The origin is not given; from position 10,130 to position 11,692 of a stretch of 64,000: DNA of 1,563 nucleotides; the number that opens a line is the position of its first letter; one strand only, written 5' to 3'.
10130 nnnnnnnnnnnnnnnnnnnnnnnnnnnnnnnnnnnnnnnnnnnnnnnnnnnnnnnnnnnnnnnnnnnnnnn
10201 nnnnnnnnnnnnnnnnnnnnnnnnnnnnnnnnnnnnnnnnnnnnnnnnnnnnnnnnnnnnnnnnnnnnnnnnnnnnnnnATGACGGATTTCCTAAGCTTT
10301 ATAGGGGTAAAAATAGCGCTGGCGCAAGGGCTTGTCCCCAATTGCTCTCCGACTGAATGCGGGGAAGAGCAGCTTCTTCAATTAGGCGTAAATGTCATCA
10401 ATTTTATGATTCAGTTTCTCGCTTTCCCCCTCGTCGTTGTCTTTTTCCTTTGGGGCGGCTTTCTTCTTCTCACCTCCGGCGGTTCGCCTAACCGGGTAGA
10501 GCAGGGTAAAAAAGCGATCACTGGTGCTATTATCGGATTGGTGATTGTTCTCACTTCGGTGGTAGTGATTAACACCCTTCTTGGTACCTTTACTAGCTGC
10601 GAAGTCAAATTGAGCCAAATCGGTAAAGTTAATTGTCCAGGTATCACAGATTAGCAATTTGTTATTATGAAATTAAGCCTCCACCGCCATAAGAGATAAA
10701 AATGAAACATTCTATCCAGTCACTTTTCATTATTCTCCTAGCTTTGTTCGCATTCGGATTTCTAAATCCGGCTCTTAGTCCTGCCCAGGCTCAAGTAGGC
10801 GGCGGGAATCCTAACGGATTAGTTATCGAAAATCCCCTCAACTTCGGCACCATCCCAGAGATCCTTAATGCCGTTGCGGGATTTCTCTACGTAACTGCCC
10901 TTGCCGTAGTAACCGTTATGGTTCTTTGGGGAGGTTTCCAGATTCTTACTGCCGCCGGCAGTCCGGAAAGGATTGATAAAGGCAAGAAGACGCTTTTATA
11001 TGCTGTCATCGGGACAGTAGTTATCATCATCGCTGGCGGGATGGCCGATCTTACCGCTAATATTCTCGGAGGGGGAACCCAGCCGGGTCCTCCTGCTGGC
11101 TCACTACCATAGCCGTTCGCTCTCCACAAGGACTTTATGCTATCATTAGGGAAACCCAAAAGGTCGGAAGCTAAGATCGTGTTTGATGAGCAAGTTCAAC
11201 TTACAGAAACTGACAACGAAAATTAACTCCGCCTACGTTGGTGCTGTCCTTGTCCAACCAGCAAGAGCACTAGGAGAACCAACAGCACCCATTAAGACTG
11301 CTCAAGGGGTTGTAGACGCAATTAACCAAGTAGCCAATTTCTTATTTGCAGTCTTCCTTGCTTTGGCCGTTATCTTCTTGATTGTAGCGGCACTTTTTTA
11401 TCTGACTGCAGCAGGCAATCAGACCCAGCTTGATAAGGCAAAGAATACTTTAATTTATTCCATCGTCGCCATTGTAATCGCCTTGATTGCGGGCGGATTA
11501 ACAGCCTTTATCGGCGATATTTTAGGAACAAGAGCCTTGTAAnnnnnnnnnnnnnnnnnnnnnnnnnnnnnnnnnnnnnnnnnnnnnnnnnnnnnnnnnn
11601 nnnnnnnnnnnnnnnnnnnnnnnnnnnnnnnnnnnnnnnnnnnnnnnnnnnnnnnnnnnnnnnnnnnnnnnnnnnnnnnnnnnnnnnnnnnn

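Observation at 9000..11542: Orphan solute-binding protein co-operonic with three paralogous T4SS-pilin-like two-TM proteins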

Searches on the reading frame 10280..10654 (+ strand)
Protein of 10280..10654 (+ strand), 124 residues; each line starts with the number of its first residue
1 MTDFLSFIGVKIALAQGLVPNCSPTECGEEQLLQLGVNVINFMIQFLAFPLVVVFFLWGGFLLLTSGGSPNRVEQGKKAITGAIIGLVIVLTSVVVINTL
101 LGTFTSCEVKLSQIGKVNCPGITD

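Call 3: search_protein_families(library=pfam, proteins=[window:10280-10654:+], max_evalue=1)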
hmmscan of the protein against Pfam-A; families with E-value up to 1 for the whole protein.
window:10280-10654:+ (124 aa): 4 families
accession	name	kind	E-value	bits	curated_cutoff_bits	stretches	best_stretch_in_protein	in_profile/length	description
PF18895.5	T4SS_pilin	-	2.6e-10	40.6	26.6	1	44-99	16-70/71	Type IV secretion system pilin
PF19140.5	DUF5823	-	0.031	14.7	25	1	39-106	12-78/178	Family of unknown function (DUF5823)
PF04956.18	TrbC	-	0.038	14.6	27.9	1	38-99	43-97/98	TrbC/VIRB2 pilin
PF11998.13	DUF3493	-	0.38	11.4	27.1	0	25-58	44-77/79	Low psii accumulation1 / Rep27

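Call 4: search_protein_families(library=ncbifam, proteins=[window:10280-10654:+], max_evalue=1)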
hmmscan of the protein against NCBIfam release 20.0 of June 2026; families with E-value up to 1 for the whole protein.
window:10280-10654:+ (124 aa): 2 families
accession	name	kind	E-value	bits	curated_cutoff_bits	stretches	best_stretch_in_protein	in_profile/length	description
NF045849.1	ICE_MMCAP2_0565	equivalog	4.5e-05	23.1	40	1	45-103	22-79/80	Mbov_0395 family pilin-like conjugal transfer protein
NF009308.0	PRK12665.1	equivalog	0.0049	15.5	585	1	49-109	138-200/531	Na+/H+ antiporter subunit D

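Call 65: search_protein_representatives(alignment_id=A1)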
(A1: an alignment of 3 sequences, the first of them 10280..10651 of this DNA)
Query: 3 sequences, 128 profile positions. Proteins with E-value up to 0.001 (for the whole library): 42958; up to 1e-10: 3203; up to 1e-30: 19. The best 150 are listed.
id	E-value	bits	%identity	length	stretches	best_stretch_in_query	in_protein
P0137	3.3e-62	224.5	-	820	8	44-118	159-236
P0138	9.3e-57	206.9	-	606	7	48-115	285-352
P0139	5.0e-48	178.7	-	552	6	65-118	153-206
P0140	1.2e-39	151.6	-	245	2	21-122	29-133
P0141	7.9e-39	149.0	-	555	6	57-119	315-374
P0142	2.2e-38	147.6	-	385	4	27-117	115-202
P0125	4.0e-38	146.7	-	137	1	1-124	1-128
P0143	2.5e-37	144.1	-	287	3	50-119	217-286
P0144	2.9e-37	143.9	-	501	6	46-115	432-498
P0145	3.5e-37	143.6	-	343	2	33-126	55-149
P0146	3.6e-37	143.6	-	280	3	50-123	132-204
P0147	3.1e-36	140.6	-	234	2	36-124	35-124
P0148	1.3e-34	135.3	-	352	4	63-118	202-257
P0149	1.7e-34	135.0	-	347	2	46-123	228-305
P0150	4.1e-33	130.5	-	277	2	48-120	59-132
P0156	3.2e-30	121.1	-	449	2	38-119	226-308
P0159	1.3e-29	119.2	-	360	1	30-120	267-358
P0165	9.7e-29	116.3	-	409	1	38-124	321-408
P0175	1.6e-27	112.4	-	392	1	27-121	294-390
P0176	2.1e-27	112.0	-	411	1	38-123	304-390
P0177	2.4e-27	111.8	-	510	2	46-119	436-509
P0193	8.5e-26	106.8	-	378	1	30-120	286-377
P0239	6.6e-22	94.3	-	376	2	45-114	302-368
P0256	7.0e-21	90.9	-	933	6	18-123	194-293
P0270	1.7e-20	89.7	-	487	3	33-119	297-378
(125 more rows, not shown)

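Call 79: search_protein_families(library=pfam, proteins=[P0165, P0176, P0175, P0159, P0193, P0156, P0177, P0270, P0256, P0239], max_evalue=0.001)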
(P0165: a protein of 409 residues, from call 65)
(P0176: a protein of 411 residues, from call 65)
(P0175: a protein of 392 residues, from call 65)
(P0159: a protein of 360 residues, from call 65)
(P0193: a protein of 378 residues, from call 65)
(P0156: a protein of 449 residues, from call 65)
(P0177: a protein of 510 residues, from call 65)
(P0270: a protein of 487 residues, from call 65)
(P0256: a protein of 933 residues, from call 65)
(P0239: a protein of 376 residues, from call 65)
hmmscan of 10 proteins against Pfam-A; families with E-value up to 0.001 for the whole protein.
P0165 (409 aa): 2 families
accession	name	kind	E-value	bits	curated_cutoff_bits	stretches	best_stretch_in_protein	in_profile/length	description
PF18895.5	T4SS_pilin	-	3.5e-12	46.6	26.6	1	330-397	4-70/71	Type IV secretion system pilin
PF04956.18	TrbC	-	0.00013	22.5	27.9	0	333-397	39-97/98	TrbC/VIRB2 pilin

P0176 (411 aa): 4 families
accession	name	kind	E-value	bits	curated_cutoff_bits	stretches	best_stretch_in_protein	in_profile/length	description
PF00030.24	Crystall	-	8.9e-13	48.6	25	1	202-279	2-80/82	Beta/Gamma crystallin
PF18895.5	T4SS_pilin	-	1.3e-10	41.7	26.6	1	312-380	3-70/71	Type IV secretion system pilin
PF04956.18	TrbC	-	4e-06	27.4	27.9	1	316-379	39-96/98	TrbC/VIRB2 pilin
PF03995.18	Inhibitor_I36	-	0.00028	21.2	21.1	0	204-257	15-68/69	Peptidase inhibitor family I36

P0175 (392 aa): 3 families
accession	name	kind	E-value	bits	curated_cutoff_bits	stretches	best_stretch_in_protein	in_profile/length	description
PF00030.24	Crystall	-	1.2e-10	41.7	25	1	214-288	2-82/82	Beta/Gamma crystallin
PF18895.5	T4SS_pilin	-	6.3e-10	39.4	26.6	1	315-382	4-70/71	Type IV secretion system pilin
PF04956.18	TrbC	-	0.00023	21.7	27.9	1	318-382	39-97/98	TrbC/VIRB2 pilin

P0159 (360 aa): 1 family
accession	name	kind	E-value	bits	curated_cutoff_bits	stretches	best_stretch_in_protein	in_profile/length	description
PF18895.5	T4SS_pilin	-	4e-10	40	26.6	1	283-352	3-71/71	Type IV secretion system pilin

P0193 (378 aa): 3 families
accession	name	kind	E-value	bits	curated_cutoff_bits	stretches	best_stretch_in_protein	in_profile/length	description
PF18895.5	T4SS_pilin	-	2.5e-11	43.9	26.6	1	301-371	2-71/71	Type IV secretion system pilin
PF04956.18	TrbC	-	4e-05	24.2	27.9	1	302-370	35-97/98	TrbC/VIRB2 pilin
PF00030.24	Crystall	-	9.2e-05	22.9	25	0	208-243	29-65/82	Beta/Gamma crystallin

P0156 (449 aa): 1 family
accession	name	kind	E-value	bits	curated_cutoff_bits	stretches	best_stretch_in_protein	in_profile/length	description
PF18895.5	T4SS_pilin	-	1.1e-17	64.3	26.6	2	333-393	7-66/71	Type IV secretion system pilin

P0177 (510 aa): 1 family
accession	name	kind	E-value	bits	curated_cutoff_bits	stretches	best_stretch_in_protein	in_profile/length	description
PF18895.5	T4SS_pilin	-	7.9e-18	64.7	26.6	2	361-419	8-65/71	Type IV secretion system pilin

P0270 (487 aa): 1 family
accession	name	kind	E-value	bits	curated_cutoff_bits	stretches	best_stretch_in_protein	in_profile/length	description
PF18895.5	T4SS_pilin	-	1.4e-22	80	26.6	3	307-373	6-71/71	Type IV secretion system pilin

P0256 (933 aa): 1 family
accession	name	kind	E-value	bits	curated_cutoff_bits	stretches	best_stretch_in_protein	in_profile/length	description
PF18895.5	T4SS_pilin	-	3.2e-50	168.5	26.6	6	304-374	2-71/71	Type IV secretion system pilin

P0239 (376 aa): 1 family
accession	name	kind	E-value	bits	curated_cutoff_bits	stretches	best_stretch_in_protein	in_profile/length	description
PF18895.5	T4SS_pilin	-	9.8e-21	74.1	26.6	2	306-369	7-69/71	Type IV secretion system pilin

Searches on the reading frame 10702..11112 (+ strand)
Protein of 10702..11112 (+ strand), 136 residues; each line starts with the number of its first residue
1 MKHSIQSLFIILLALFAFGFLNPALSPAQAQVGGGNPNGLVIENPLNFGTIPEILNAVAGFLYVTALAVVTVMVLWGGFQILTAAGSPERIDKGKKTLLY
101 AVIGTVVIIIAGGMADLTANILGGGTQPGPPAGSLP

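Call 3: search_protein_families(library=pfam, proteins=[window:10702-11112:+], max_evalue=1)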
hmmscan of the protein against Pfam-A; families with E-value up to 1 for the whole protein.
window:10702-11112:+ (136 aa): 4 families
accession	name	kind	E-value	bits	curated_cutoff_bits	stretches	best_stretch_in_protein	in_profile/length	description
PF18895.5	T4SS_pilin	-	8.2e-11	42.3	26.6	1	50-115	4-68/71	Type IV secretion system pilin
PF04956.18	TrbC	-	3.3e-05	24.4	27.9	1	6-116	6-96/98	TrbC/VIRB2 pilin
PF19747.4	DUF6234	-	0.06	14.2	27.5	1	59-111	12-66/129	Family of unknown function (DUF6234)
PF12442.13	DUF3681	-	0.44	11.5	24.3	0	56-115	39-96/96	Protein of unknown function (DUF3681)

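Call 4: search_protein_families(library=ncbifam, proteins=[window:10702-11112:+], max_evalue=1)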
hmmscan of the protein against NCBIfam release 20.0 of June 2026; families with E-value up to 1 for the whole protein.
window:10702-11112:+ (136 aa): 2 families
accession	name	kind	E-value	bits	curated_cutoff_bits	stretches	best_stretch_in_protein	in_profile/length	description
NF045849.1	ICE_MMCAP2_0565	equivalog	5.1e-06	26.1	40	1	50-115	12-73/80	Mbov_0395 family pilin-like conjugal transfer protein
NF010445.0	PRK13871.1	equivalog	0.003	17.7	211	1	8-78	7-72/135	conjugal transfer pilin TrbC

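Call 54: find_homologous_proteins(query=window:10702-11109:+, max_evalue=0.001)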
Query window:10702-11109:+ (136 aa): 16 proteins with E <= 0.001 among 156 candidates.
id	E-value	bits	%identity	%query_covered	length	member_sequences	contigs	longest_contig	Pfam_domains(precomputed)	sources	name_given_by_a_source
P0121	5.4e-79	281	100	100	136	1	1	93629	PF18895.6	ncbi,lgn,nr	ncbi:MAG: hypothetical protein Q8P66_02070 [Candidatus Colwellbacteria bacterium]|nr:hypothetical pr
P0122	1.2e-62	228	82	100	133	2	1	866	PF18895.6,PF04956.19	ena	-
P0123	3.7e-60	220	85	91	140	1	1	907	PF18895.6,PF04956.19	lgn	-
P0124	2.3e-58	214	83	91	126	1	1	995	PF18895.6,PF04956.19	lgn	-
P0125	5.9e-53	197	76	95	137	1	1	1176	PF18895.6,PF04956.19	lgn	-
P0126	9.5e-44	167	67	91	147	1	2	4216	PF18895.6,PF04956.19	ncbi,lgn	-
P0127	1.5e-43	166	78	80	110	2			PF18895.6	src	-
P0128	2.4e-42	162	86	70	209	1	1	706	PF18895.6,PF04956.19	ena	-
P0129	5.7e-41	158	82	62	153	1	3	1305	PF18895.6,PF04956.19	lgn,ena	-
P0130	4.7e-38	148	85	65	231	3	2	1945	PF18895.6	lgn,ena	-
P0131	1.0e-36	144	69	79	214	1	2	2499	PF18895.6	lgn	-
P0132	1.9e-34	137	81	62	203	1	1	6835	PF18895.6,PF04956.19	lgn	-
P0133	9.0e-31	125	74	68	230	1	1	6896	PF18895.6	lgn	-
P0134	2.3e-18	85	46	62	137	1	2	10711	PF18895.6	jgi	-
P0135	9.9e-16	76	49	66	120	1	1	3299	PF18895.6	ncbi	ncbi:MAG: pilin [Candidatus Paceibacteria bacterium]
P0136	3.9e-7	48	36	51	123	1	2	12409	PF18895.6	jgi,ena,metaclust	metaclust:\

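Call 59: predict_structure(alignment_id=A3)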
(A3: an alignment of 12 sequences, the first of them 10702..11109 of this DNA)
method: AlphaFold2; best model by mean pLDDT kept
length: 136 residues; sequences in the alignment: 12
mean_pLDDT: 66.2   pTM: 0.44
mean pLDDT of the five models: 66.2, 66.0, 63.5, 60.7, 59.2
residues with pLDDT >= 90: 5; 70-90: 57; 50-70: 34; < 50: 40
segments of 3 or more residues with pLDDT < 50: 22-42, 44-48, 125-136
pLDDT, mean of each block of 10 residues (from residue 1): 58 64 42 39 49 71 86 89 86 88 86 69 50 39
secondary structure, 60 per line:
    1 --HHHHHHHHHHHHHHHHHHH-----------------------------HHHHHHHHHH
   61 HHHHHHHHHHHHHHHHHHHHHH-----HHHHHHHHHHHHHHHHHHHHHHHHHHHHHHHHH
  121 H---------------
elements in order: H3-21 H51-82 H88-121

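Call 63: fold_search(model_id=the predicted structure, library=pdb)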
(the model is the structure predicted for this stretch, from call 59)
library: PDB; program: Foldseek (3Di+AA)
matches with E <= 10: 73; with E <= 0.001: 0
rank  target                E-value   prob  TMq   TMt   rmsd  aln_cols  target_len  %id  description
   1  1l6t_MODEL_1_A        2.3e+00  0.54  0.40  0.62   2.6        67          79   18  STRUCTURE OF ALA24/ASP61 TO ASP24/ASN61 SUBSTITUTED SUBUNIT C OF ESCHERICHIA COLI ATP SYNTHASE (released 2002-07-24)
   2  5u0p_V                2.7e+00  0.41  0.41  0.46   6.0        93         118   14  Cryo-EM structure of the transcriptional Mediator (released 2017-03-08)
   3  8dfu_0                2.7e+00  0.35  0.32  0.50   7.0        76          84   16  Cryo-EM structure of conjugation pili from Aeropyrum pernix (released 2023-03-22)
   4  5n9j_Z                3.1e+00  0.25  0.38  0.42   5.7        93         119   11  Core Mediator of transcriptional regulation (released 2017-05-17)
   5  3wu2_z                3.1e+00  0.21  0.29  0.53   3.7        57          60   18  Crystal structure analysis of Photosystem II complex (released 2014-09-03)
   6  3epv_C                3.3e+00  0.66  0.37  0.47   2.5        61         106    3  X-ray Structure of the Metal-sensor CnrX in both the Apo- and Copper-bound Forms (released 2008-11-25)
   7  5b5e_z                3.5e+00  0.20  0.30  0.53   3.7        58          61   17  Crystal structure analysis of Photosystem II complex (released 2017-02-01)
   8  4h63_V                3.8e+00  0.25  0.37  0.42   6.3        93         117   13  Structure of the Schizosaccharomyces pombe Mediator head module (released 2012-10-31)
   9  5n9j_V                3.8e+00  0.23  0.35  0.46   6.4        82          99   15  Core Mediator of transcriptional regulation (released 2017-05-17)
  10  2y3h_A                4.0e+00  0.38  0.33  0.40   3.4        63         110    6  E63Q mutant of Cupriavidus metallidurans CH34 CnrXs (released 2011-03-30)
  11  8c29_Z                4.0e+00  0.16  0.29  0.52   3.8        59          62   14  Cryo-EM structure of photosystem II C2S2 supercomplex from Norway spruce (Picea abies) at 2.8 Angstrom resolution (released 2023-07-26)
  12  6w1s_D                4.0e+00  0.04  0.22  0.19  19.1       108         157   16  Atomic model of the mammalian Mediator complex (released 2021-03-10)
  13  5ie9_C                4.2e+00  0.15  0.29  0.40  10.4        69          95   10  Crystal structure of the Bacillus-conserved MazG protein, a nucleotide pyrophosphohydrolase (released 2016-03-30)
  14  2y3h_B                4.5e+00  0.57  0.37  0.45   2.5        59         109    3  E63Q mutant of Cupriavidus metallidurans CH34 CnrXs (released 2011-03-30)
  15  3zg1_A                4.8e+00  0.30  0.33  0.40   3.5        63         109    6  NI-BOUND FORM OF M123A MUTANT OF CUPRIAVIDUS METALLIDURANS CH34 CNRXS (released 2013-10-23)
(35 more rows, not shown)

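Call 68: search_solved_structures(query=A4, max_evalue=10, show_alignments=2)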
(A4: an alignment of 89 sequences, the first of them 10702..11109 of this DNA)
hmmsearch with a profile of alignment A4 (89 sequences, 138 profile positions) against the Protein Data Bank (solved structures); distinct sequences matched with E-value up to 10: 0.

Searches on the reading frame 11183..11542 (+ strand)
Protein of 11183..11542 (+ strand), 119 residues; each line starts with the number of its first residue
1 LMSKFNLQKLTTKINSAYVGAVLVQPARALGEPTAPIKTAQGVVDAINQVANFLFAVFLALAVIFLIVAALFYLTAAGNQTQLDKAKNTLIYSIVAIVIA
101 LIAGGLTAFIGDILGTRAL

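Call 3: search_protein_families(library=pfam, proteins=[window:11183-11542:+], max_evalue=1)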
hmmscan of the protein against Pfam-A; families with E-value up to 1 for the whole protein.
window:11183-11542:+ (119 aa): 8 families
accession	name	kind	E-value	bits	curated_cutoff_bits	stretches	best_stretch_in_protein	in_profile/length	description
PF18895.5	T4SS_pilin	-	2.6e-08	34.2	26.6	1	41-109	3-70/71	Type IV secretion system pilin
PF04956.18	TrbC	-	0.00024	21.7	27.9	1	3-109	4-97/98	TrbC/VIRB2 pilin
PF19607.4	DUF6112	-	0.013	15.7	25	1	42-110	11-78/88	Family of unknown function (DUF6112)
PF01529.25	DHHC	-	0.047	14.2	28.7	1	53-110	51-109/133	DHHC palmitoyltransferase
PF20214.3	DUF6574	-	0.073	12.8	27.1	1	50-102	187-240/265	Family of unknown function (DUF6574)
PF10717.14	ODV-E18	-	0.12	12.7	28.1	1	37-89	9-61/87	Occlusion-derived virus envelope protein ODV-E18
PF07332.16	Phage_holin_3_6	-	0.14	12.7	28.4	1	47-104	34-87/116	Putative Actinobacterial Holin-X, holin superfamily III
PF17555.7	TssN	-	0.28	11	30.3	1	59-110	5-53/274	Type VI secretion system, TssN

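Call 4: search_protein_families(library=ncbifam, proteins=[window:11183-11542:+], max_evalue=1)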
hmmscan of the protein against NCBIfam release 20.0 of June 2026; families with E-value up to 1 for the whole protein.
window:11183-11542:+ (119 aa): 8 families
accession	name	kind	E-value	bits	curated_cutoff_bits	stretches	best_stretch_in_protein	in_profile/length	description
NF045849.1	ICE_MMCAP2_0565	equivalog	1.9e-06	27.4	40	1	43-110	5-76/80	Mbov_0395 family pilin-like conjugal transfer protein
NF010235.0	PRK13682.2-6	equivalog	0.0014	18.9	83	1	42-71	22-51/61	hypothetical protein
NF004929.0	PRK06286.2-2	equivalog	0.019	15.1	279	1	54-111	1-57/143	putative monovalent cation/H+ antiporter subunit G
NF010228.0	PRK13682.1-3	equivalog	0.028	14.4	71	2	42-71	22-51/57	hypothetical protein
NF010229.0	PRK13682.1-4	equivalog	0.031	14.3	52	1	40-68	20-48/53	hypothetical protein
NF047528.1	LIMLP_03685_anti-sigma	equivalog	0.3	10.2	200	1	48-88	57-97/347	LIMLP_03685 family anti-sigma factor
NF033631.1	SLATT_5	subfamily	0.79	9.2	60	0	54-105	25-76/180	SLATT domain-containing protein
NF010233.0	PRK13682.2-4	equivalog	0.91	9.9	85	1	42-69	22-49/59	hypothetical protein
